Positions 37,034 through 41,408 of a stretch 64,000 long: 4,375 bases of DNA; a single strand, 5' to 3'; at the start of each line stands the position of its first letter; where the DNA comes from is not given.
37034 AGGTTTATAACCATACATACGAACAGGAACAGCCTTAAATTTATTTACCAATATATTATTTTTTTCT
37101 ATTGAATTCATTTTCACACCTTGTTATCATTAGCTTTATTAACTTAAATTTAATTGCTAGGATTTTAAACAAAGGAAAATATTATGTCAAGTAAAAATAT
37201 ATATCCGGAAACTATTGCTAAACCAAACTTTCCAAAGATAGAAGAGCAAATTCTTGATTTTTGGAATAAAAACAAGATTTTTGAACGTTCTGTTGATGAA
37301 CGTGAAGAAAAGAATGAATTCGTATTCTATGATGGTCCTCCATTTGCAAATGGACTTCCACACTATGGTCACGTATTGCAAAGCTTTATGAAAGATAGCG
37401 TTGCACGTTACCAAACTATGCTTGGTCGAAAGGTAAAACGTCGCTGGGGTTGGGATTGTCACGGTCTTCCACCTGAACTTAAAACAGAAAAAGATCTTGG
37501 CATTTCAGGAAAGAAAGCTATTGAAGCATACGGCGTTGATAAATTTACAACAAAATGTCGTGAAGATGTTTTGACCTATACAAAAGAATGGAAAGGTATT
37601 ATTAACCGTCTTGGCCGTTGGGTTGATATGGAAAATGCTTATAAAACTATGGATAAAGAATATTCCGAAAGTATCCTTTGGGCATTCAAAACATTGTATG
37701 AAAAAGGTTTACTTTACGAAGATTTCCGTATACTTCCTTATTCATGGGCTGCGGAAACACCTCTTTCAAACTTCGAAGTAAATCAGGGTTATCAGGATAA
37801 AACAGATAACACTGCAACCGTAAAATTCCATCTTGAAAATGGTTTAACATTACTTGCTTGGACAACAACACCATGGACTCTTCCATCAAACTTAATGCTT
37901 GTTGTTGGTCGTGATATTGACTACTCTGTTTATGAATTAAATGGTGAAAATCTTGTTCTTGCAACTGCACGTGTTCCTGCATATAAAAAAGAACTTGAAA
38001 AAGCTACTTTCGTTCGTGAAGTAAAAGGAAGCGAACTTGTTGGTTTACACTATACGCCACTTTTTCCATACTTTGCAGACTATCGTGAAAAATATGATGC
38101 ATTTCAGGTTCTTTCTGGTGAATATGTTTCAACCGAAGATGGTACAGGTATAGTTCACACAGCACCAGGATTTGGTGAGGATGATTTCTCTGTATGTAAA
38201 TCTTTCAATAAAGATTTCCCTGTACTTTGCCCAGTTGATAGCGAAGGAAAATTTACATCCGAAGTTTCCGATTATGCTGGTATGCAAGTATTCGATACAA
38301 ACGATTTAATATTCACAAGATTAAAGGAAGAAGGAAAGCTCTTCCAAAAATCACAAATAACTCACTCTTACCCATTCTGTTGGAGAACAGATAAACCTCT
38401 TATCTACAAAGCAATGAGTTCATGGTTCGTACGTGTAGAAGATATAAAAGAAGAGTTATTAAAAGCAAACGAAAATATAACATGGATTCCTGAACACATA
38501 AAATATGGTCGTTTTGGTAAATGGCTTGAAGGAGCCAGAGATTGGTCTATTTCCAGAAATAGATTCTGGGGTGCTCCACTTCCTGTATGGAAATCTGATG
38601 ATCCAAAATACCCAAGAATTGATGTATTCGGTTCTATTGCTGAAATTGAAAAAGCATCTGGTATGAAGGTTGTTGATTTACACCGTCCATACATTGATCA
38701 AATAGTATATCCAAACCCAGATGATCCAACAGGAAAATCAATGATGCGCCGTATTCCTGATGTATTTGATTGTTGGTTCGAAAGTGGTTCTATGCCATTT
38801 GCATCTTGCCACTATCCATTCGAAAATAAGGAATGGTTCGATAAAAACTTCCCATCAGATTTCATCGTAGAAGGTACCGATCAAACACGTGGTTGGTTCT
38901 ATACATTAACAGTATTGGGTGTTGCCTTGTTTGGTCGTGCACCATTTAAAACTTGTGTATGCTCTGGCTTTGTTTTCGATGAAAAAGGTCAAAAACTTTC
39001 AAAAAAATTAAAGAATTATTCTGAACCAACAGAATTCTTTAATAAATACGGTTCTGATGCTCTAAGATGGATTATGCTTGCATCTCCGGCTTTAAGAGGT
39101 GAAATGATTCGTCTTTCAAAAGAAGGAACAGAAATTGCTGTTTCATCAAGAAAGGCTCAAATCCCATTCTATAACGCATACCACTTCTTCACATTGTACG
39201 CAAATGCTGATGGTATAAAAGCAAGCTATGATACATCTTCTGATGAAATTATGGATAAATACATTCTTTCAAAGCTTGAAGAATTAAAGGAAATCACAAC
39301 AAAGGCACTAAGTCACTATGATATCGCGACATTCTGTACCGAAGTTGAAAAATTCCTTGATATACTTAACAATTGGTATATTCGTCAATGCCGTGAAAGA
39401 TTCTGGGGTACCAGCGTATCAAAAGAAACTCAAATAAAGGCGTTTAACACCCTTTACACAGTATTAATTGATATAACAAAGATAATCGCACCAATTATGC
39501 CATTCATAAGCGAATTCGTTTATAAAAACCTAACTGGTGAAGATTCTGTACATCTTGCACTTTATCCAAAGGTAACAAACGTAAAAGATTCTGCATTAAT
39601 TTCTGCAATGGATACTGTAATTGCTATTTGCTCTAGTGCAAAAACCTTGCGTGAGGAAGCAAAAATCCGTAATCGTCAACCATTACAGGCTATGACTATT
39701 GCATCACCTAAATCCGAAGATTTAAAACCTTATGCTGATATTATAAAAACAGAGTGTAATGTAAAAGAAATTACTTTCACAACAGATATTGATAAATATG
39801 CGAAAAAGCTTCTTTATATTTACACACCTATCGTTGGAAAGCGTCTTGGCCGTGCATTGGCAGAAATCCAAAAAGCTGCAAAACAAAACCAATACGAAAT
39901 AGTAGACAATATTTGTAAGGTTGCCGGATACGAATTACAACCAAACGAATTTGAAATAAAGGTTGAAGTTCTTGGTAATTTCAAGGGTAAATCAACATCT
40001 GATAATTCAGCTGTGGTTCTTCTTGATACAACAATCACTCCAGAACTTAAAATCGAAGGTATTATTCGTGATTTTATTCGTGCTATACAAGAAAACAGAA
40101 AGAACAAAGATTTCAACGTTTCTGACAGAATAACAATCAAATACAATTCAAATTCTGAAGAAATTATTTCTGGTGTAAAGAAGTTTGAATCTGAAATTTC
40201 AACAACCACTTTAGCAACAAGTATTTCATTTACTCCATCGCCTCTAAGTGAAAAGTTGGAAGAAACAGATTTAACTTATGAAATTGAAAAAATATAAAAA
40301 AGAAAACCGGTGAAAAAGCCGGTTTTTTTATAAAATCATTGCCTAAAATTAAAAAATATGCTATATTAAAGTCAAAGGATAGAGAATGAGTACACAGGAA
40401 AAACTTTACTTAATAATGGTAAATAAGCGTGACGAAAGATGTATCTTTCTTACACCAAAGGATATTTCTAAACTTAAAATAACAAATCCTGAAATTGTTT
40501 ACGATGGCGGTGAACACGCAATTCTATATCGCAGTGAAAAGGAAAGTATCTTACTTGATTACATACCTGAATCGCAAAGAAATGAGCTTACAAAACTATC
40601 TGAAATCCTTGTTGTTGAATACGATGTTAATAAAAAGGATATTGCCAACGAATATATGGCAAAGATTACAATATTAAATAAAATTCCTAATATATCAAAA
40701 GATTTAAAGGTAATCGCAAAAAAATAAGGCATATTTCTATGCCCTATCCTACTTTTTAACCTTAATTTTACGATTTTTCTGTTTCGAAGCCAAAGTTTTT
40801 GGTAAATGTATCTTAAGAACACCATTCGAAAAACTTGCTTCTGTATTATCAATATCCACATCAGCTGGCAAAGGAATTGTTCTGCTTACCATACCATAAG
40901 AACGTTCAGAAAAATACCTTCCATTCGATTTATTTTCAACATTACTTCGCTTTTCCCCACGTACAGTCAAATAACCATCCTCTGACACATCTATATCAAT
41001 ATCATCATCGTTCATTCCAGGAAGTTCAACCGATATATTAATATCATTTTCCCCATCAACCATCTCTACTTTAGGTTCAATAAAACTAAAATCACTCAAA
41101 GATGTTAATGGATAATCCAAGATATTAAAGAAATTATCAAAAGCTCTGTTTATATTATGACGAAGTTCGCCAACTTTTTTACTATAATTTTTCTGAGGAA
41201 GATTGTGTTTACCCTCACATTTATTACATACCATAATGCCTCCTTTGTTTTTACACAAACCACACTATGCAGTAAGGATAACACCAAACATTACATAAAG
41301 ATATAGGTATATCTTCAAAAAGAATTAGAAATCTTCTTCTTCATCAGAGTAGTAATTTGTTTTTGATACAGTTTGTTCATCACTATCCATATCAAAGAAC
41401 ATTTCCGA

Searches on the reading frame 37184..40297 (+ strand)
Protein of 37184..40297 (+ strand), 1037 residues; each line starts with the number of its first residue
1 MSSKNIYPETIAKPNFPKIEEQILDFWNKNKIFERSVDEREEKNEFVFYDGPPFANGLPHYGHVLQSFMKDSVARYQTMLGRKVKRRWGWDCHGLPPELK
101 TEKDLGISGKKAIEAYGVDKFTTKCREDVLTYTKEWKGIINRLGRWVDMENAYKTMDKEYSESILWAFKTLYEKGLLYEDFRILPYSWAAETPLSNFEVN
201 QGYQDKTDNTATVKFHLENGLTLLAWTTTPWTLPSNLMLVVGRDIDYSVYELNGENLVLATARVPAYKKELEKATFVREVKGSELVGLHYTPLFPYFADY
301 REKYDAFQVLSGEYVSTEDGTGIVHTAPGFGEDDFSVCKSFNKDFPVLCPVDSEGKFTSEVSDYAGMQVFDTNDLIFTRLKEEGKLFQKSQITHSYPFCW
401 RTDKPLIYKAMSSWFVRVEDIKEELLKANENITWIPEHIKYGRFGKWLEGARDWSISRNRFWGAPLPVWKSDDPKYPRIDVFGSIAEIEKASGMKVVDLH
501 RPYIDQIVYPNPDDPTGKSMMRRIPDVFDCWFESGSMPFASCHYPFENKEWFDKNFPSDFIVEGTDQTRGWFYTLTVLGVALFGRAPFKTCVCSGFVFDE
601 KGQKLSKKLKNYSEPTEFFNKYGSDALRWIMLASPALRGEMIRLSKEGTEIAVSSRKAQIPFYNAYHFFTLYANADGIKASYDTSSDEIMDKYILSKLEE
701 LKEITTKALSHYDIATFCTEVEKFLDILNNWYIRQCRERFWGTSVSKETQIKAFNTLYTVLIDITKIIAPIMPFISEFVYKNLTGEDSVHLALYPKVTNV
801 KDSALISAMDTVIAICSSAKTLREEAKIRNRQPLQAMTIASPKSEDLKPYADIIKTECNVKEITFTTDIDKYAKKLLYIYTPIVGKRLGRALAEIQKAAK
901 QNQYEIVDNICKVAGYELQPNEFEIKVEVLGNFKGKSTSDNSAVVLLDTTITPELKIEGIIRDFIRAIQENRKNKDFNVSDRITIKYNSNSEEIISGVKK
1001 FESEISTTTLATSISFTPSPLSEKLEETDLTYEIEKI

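Call 83: search_protein_families(library=pfam, proteins=[window:37184-40297:+], max_evalue=0.001)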
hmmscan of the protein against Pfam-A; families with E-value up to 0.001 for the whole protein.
window:37184-40297:+ (1037 aa): 4 families
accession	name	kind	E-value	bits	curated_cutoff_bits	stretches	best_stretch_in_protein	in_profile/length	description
PF00133.28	tRNA-synt_1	-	1.8e-136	455.6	22.7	1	22-639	1-410/414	tRNA synthetases class I (I, L, M and V)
PF19302.4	DUF5915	-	1.4e-29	103.5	27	1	852-1027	2-183/195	Domain of unknown function (DUF5915)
PF08264.19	Anticodon_1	-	2.3e-28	99.4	25.1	1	691-836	1-146/148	Anticodon-binding domain of tRNA ligase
PF09334.17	tRNA-synt_1g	-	1.3e-12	47.7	20.1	1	53-116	8-70/391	tRNA synthetases class I (M)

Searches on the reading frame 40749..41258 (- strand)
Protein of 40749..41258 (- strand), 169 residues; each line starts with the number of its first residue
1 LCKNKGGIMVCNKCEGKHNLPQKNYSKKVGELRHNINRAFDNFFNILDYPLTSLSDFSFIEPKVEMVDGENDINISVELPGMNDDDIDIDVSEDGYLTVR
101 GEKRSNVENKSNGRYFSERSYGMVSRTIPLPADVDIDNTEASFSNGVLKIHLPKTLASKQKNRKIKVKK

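Call 83: search_protein_families(library=pfam, proteins=[window:40749-41258:-], max_evalue=0.001)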
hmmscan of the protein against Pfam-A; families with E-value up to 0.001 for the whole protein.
window:40749-41258:- (169 aa): 2 families
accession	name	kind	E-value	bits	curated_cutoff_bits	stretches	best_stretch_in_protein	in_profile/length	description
PF00011.27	HSP20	-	2.1e-19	70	20.8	1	66-168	2-102/102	Hsp20/alpha crystallin family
PF17886.7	ArsA_HSP20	-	0.00014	21.8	22.5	1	71-151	2-62/63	HSP20-like domain found in ArsA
